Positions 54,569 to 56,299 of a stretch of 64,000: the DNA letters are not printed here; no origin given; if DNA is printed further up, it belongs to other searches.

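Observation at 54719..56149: HEAT-repeat (PBS-lyase type) protein encoded between fliA and cheR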

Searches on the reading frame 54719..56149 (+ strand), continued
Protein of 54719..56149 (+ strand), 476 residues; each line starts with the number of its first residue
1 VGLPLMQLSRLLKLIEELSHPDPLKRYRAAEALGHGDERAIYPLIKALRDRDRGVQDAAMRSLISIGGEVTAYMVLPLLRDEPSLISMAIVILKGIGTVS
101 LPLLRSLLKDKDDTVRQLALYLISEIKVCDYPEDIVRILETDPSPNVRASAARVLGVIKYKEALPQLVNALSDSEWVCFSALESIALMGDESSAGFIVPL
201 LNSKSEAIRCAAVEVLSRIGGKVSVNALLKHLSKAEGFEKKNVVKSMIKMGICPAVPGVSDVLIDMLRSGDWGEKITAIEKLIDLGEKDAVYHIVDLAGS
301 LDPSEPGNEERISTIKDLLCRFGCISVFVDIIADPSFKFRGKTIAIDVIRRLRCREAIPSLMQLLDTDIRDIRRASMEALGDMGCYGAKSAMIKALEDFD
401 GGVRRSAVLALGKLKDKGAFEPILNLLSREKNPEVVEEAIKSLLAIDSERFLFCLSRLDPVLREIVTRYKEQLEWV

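Call 64: list_cluster_members(proteins=[P0277, P0296, P0354, P0250, P0278, P0292, P0001, P0002])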
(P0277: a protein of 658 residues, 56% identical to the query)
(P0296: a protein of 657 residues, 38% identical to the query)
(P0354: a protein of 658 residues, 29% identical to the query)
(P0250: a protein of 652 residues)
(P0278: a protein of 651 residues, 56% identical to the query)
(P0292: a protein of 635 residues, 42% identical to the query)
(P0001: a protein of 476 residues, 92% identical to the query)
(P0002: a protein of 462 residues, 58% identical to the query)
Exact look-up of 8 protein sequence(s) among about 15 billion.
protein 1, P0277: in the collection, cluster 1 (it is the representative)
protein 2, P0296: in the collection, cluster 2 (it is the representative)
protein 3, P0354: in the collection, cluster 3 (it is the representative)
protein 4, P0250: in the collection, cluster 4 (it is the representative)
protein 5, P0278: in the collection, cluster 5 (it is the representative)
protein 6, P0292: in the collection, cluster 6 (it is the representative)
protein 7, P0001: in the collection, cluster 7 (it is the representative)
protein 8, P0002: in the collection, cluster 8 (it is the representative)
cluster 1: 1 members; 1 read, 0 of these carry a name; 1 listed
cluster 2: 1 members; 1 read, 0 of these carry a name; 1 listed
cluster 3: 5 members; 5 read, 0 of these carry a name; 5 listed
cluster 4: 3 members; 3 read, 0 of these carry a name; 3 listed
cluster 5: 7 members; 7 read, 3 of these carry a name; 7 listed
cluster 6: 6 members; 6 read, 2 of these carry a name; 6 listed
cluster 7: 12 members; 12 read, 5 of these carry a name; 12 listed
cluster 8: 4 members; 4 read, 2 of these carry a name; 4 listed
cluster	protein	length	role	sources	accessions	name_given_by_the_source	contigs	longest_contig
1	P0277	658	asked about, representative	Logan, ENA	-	-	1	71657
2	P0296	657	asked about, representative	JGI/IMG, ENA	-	-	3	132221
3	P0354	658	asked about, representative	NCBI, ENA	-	-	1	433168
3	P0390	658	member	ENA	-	-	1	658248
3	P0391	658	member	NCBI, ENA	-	-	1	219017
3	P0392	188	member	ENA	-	-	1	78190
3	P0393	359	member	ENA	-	-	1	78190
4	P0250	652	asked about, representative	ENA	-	-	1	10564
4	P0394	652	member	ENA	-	-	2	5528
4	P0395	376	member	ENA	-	-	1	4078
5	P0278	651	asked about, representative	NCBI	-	-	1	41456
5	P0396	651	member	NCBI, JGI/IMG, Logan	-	HEAT repeat protein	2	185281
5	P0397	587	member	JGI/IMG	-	HEAT repeat protein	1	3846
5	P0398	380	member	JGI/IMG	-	HEAT repeat protein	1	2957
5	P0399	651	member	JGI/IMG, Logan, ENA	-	-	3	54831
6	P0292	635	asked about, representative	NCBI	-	-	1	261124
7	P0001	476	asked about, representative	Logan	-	-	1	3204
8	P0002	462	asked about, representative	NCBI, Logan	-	-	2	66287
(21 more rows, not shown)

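Call 65: find_encoding_contigs(protein=P0368, flank=6000, max_places=2)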
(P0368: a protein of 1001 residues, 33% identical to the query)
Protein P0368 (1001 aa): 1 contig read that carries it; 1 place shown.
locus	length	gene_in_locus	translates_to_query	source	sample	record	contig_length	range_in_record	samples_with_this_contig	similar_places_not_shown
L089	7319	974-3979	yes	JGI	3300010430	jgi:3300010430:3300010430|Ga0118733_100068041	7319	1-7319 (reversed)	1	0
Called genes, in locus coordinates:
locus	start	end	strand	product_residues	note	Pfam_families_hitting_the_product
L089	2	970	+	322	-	?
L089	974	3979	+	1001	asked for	PF13717:Zn_ribbon_4, PF13719:Zn_ribbon_5 (weak), PF00072:Response_reg, PF02985:HEAT (faint), PF03130:HEAT_PBS (faint), PF13646:HEAT_2, PF13646:HEAT_2 (weak), PF13646:HEAT_2, +5 more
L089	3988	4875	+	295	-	PF03705:CheR_N, PF01739:CheR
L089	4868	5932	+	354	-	PF00072:Response_reg, PF01339:CheB_methylest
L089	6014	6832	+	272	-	PF01590:GAF (faint), PF13185:GAF_2, PF13492:GAF_3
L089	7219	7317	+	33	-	?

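Call 66: search_protein_families(library=pfam, proteins=[P0368, P0376, L088:3739-5943:+, L081:7798-8004:+], max_evalue=0.001)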
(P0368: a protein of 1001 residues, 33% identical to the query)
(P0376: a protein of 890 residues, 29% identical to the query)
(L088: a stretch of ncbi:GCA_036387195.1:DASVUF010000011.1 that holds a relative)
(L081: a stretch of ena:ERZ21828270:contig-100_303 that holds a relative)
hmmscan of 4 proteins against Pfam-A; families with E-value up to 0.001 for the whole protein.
P0368 (1001 aa): 13 families
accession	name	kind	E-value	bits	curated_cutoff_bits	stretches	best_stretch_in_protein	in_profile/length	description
PF13646.12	HEAT_2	-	8.9e-94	308.4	27.7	8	656-740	2-88/88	HEAT repeats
PF02985.28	HEAT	-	1.4e-53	174.1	23.5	1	719-743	4-28/31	HEAT repeat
PF13513.12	HEAT_EZ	-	2.9e-16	60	27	0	667-707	1-51/55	HEAT-like repeat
PF03130.22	HEAT_PBS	-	6.9e-14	51.2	20.9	0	496-520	1-25/27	PBS lyase HEAT-like repeat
PF00514.29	Arm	-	3.4e-10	40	20.6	0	683-708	9-36/41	Armadillo/beta-catenin-like repeat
PF00072.30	Response_reg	-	5.2e-10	39.9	30.2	1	61-174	1-110/111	Response regulator receiver domain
PF13717.11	Zn_ribbon_4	-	8.4e-10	38.9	30.3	1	10-43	2-35/36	zinc-ribbon domain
PF12717.13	Cnd1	-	4.1e-09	37.1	26.4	0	684-746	21-89/162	non-SMC mitotic condensation complex subunit 1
PF21581.3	SCD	-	5.5e-08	33.4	27.5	0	947-978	38-69/75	Stromalin conservative domain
PF13719.11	Zn_ribbon_5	-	3.8e-06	27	29.3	1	10-43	2-35/37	zinc-ribbon domain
PF13251.12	DUF4042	-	4.8e-06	26.8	27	0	962-997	28-65/182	Domain of unknown function (DUF4042)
PF25786.1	HEAT_GCN1_C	-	7.3e-05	23.3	27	0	782-835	26-88/151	GCN1-like, C-terminal HEAT repeats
PF24714.1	TOR1L1_N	-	0.00011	22.1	43.3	0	942-969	214-241/281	TORTIFOLIA1 N-terminal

P0376 (890 aa): 13 families
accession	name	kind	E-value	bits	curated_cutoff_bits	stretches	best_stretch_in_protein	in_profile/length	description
PF13646.12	HEAT_2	-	7e-99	324.7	27.7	10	550-630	5-87/88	HEAT repeats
PF02985.28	HEAT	-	5.3e-43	141.4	23.5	0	253-278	2-27/31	HEAT repeat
PF03130.22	HEAT_PBS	-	6e-35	116.2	20.9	2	236-262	1-27/27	PBS lyase HEAT-like repeat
PF13513.12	HEAT_EZ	-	3e-21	75.9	27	0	236-278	3-55/55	HEAT-like repeat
PF00514.29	Arm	-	2.3e-15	56.5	20.6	0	249-278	10-39/41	Armadillo/beta-catenin-like repeat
PF12755.13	Vac14_Fab1_bd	-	1.4e-08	35.7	22.1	0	250-276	26-52/97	Vacuolar 14 Fab1-binding region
PF20168.4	PDS5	-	1.5e-08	33.4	27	1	453-599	243-384/1053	Sister chromatid cohesion protein PDS5 protein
PF08448.16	PAS_4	-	2.9e-08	34.3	23.1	1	12-124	7-108/110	PAS fold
PF12717.13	Cnd1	-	2.2e-05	25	26.4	0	251-282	21-52/162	non-SMC mitotic condensation complex subunit 1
PF21581.3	SCD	-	2.9e-05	24.7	27.5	0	259-282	38-61/75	Stromalin conservative domain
PF00989.32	PAS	-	3.1e-05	24.4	22.6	1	12-69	13-74/113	PAS fold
PF24714.1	TOR1L1_N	-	5.6e-05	23.1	43.3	0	162-186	216-240/281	TORTIFOLIA1 N-terminal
PF25767.1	ARM_TBCD_2nd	-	0.00013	21.9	29.7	0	249-279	75-105/245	Tubulin-specific chaperone D-like, ARM repeats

L088:3739-5943:+ (734 aa): 3 families
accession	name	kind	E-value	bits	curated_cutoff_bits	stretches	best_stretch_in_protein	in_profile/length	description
PF00015.26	MCPsignal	-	1.3e-45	155.8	34.6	2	276-454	4-168/172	Methyl-accepting chemotaxis protein (MCP) signalling domain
PF06103.16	DUF948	-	3e-06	27.7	37.2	0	57-116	26-85/89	Bacterial protein of unknown function (DUF948)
PF00261.25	Tropomyosin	-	0.00013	21.9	38.6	1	38-266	18-236/242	Tropomyosin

L081:7798-8004:+ (68 aa): 2 families
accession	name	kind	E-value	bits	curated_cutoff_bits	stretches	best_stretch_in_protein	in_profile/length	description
PF12728.13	HTH_17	-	3.6e-16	59.6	27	1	6-51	2-47/51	Helix-turn-helix domain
PF09339.16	HTH_IclR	-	0.00067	19.8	22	1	6-27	19-40/52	IclR helix-turn-helix domain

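Call 67: find_encoding_contigs(protein=P0328, flank=5000, max_places=1)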
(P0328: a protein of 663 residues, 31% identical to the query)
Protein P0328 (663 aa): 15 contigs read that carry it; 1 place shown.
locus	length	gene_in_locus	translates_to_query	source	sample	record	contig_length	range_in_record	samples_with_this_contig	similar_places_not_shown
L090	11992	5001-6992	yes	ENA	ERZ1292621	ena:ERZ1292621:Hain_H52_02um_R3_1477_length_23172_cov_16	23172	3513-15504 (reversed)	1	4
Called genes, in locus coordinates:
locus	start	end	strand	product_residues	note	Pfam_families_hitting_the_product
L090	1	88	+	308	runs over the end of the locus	PF04392:ABC_sub_bind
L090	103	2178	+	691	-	PF00672:HAMP, PF00015:MCPsignal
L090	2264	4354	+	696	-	PF00672:HAMP, PF00015:MCPsignal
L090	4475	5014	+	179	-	PF01584:CheW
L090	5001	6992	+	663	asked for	PF02985:HEAT (faint), PF11838:ERAP1_C (faint), PF13646:HEAT_2, PF13646:HEAT_2, PF03130:HEAT_PBS (weak), PF13646:HEAT_2, PF03130:HEAT_PBS (weak), PF13646:HEAT_2, +15 more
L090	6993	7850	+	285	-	PF03705:CheR_N, PF08242:Methyltransf_12 (faint), PF01739:CheR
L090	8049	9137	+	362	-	PF00072:Response_reg, PF01339:CheB_methylest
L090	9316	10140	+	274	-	PF01590:GAF, PF13185:GAF_2, PF13492:GAF_3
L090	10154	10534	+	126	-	PF00072:Response_reg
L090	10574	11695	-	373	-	PF21016:RlmN_N, PF04055:Radical_SAM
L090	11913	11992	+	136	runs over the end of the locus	PF00072:Response_reg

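Call 68: find_encoding_contigs(protein=P0313, flank=5000, max_places=1)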
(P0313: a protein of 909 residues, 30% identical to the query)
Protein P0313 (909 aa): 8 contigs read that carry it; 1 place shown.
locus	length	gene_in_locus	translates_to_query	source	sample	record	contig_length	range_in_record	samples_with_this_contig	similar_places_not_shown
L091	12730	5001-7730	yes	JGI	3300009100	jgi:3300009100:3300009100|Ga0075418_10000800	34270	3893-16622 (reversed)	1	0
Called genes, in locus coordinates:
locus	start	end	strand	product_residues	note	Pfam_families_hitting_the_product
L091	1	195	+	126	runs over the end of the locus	PF00072:Response_reg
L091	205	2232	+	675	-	PF01627:Hpt, PF02895:H-kinase_dim, PF02518:HATPase_c, PF01584:CheW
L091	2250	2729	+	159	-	PF01584:CheW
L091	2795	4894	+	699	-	-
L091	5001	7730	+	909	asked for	PF03130:HEAT_PBS (faint), PF12755:Vac14_Fab1_bd (faint), PF13513:HEAT_EZ (faint), PF13646:HEAT_2, PF24714:TOR1L1_N (faint), PF02985:HEAT (faint), PF13646:HEAT_2, PF13646:HEAT_2, +5 more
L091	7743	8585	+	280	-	PF03705:CheR_N, PF01739:CheR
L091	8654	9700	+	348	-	PF00072:Response_reg, PF01339:CheB_methylest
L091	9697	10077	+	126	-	PF00072:Response_reg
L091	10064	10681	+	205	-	PF04509:CheC (faint)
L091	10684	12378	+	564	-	PF08448:PAS_4, PF00512:HisKA, PF02518:HATPase_c, PF00072:Response_reg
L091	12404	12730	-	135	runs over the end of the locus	-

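Call 69: find_encoding_contigs(protein=P0322, flank=5000, max_places=1)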
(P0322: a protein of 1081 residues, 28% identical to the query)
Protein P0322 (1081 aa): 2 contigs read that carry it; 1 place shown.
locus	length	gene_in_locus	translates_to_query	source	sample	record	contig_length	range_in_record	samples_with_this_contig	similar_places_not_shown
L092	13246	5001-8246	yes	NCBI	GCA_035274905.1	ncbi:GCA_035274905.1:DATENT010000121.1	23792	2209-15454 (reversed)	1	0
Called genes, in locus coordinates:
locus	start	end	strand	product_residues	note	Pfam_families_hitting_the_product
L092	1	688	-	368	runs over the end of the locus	PF06271:RDD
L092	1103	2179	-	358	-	PF00154:RecA_N, PF06745:ATPase (faint), PF08423:Rad51, PF01637:ATPase_2 (faint), PF21096:RecA_C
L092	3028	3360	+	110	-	-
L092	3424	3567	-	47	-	-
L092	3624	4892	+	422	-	PF21269:TreT_GT1, PF00534:Glycos_transf_1, PF13692:Glyco_trans_1_4, PF20706:GT4-conflict (faint)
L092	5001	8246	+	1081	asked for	PF13646:HEAT_2, PF25767:ARM_TBCD_2nd (faint), PF00514:Arm (faint), PF01347:TPR_Vitellogenin (faint), PF01602:Adaptin_N (faint), PF13646:HEAT_2, PF13646:HEAT_2, PF13646:HEAT_2, +13 more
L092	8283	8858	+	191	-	-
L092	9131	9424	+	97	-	-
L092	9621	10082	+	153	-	PF00717:Peptidase_S24 (weak)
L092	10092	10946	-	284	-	PF02673:BacA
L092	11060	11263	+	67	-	-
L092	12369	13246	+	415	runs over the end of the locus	PF12704:MacB_PCD, PF02687:FtsX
